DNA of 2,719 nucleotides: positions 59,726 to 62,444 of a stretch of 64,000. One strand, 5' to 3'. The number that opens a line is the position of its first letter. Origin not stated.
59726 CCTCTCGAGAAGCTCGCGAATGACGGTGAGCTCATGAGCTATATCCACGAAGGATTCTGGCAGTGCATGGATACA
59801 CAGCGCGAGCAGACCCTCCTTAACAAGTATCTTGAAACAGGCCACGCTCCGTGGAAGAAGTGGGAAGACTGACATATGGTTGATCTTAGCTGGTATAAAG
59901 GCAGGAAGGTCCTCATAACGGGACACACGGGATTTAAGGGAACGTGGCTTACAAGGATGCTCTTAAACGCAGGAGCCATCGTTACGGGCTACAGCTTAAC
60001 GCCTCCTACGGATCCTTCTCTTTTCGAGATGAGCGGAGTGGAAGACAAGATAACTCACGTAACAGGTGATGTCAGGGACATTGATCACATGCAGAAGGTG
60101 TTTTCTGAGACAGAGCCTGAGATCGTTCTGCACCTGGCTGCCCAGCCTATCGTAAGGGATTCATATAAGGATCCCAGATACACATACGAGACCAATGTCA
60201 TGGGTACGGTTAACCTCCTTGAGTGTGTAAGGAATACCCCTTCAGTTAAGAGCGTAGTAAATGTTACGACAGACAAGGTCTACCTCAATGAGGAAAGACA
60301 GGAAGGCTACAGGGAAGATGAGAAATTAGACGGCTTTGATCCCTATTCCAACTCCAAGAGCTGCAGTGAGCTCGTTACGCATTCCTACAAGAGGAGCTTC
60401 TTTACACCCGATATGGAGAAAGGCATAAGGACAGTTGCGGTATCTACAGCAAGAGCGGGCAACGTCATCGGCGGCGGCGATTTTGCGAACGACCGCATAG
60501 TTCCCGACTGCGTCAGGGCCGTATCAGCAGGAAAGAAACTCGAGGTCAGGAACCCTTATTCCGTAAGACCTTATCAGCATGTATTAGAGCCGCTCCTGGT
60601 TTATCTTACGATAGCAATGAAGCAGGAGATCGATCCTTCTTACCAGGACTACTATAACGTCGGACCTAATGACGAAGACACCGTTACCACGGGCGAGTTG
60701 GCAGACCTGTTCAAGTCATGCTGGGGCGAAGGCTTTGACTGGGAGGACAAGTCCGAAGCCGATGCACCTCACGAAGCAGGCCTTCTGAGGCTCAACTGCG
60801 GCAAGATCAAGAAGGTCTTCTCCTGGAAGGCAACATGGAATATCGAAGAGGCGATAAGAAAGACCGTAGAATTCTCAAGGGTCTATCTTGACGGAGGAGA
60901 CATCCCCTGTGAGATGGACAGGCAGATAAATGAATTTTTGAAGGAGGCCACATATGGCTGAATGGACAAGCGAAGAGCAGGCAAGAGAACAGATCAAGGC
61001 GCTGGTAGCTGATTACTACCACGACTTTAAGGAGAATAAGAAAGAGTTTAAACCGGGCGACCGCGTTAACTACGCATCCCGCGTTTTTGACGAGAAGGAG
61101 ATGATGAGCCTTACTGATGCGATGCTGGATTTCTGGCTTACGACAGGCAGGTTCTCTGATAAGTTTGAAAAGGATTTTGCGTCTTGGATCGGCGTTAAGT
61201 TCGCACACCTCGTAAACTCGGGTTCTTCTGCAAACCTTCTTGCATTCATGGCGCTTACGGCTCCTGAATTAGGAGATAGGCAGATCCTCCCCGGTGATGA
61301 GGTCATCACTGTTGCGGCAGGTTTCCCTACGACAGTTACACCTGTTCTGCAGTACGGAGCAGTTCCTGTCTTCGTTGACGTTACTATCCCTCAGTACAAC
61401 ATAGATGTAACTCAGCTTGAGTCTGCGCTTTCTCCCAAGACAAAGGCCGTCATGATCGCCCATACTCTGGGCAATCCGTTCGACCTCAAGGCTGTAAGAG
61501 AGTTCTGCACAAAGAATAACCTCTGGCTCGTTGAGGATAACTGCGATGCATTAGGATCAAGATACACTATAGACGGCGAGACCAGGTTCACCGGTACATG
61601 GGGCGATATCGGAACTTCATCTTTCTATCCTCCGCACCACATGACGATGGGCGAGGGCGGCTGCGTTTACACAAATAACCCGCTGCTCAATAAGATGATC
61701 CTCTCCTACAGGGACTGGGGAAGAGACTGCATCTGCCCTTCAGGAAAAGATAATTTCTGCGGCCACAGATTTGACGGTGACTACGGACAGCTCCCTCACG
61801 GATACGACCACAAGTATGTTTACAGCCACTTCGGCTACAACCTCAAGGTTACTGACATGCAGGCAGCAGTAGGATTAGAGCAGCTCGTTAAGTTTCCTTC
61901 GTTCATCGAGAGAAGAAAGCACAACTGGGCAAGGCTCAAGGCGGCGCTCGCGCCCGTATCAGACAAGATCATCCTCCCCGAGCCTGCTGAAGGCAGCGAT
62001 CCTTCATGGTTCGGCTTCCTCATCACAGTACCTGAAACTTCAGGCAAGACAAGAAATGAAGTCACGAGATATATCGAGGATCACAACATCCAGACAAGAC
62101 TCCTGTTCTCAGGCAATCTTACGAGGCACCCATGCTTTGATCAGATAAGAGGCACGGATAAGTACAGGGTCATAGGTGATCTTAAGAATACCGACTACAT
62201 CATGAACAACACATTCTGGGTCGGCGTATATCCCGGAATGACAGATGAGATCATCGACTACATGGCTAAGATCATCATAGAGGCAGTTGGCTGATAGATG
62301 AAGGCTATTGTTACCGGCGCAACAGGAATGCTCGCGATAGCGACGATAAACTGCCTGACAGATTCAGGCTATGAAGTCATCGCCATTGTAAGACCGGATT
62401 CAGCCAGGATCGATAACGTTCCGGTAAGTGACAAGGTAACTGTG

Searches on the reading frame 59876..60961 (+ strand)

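Call 78: search_protein_families(library=pfam, proteins=[window:59876-60961:+], max_evalue=0.00001)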
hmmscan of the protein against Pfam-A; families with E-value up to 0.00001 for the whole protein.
window:59876-60961:+ (361 aa): 6 families
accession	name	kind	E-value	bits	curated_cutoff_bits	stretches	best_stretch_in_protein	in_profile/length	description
PF16363.11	GDP_Man_Dehyd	-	5.5e-37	128.4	27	1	13-330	1-332/332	GDP-mannose 4,6 dehydratase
PF01370.27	Epimerase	-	8.4e-32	110.9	20.9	1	12-263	1-240/240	NAD dependent epimerase/dehydratase family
PF02719.21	Polysacc_synt_2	-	6.3e-13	49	20.2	1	12-135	1-131/293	Polysaccharide biosynthesis protein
PF01073.25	3Beta_HSD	-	5.6e-10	39.2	22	1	13-170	1-160/280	3-beta hydroxysteroid dehydrogenase/isomerase family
PF04321.23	RmlD_sub_bind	-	2.9e-09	36.8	27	1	11-170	2-138/287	RmlD substrate binding domain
PF07993.18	NAD_binding_4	-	6.2e-06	26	20.1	0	55-172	59-192/258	Male sterility protein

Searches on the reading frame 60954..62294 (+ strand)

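Call 67: search_protein_families(library=pfam, proteins=[window:60954-62294:+], max_evalue=0.00001)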
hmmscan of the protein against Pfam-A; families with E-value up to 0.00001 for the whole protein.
window:60954-62294:+ (446 aa): 1 family
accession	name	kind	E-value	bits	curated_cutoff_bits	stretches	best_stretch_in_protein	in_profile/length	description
PF01041.23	DegT_DnrJ_EryC1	-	3.6e-87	293.3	19.8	1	46-440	4-358/360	DegT/DnrJ/EryC1/StrS aminotransferase family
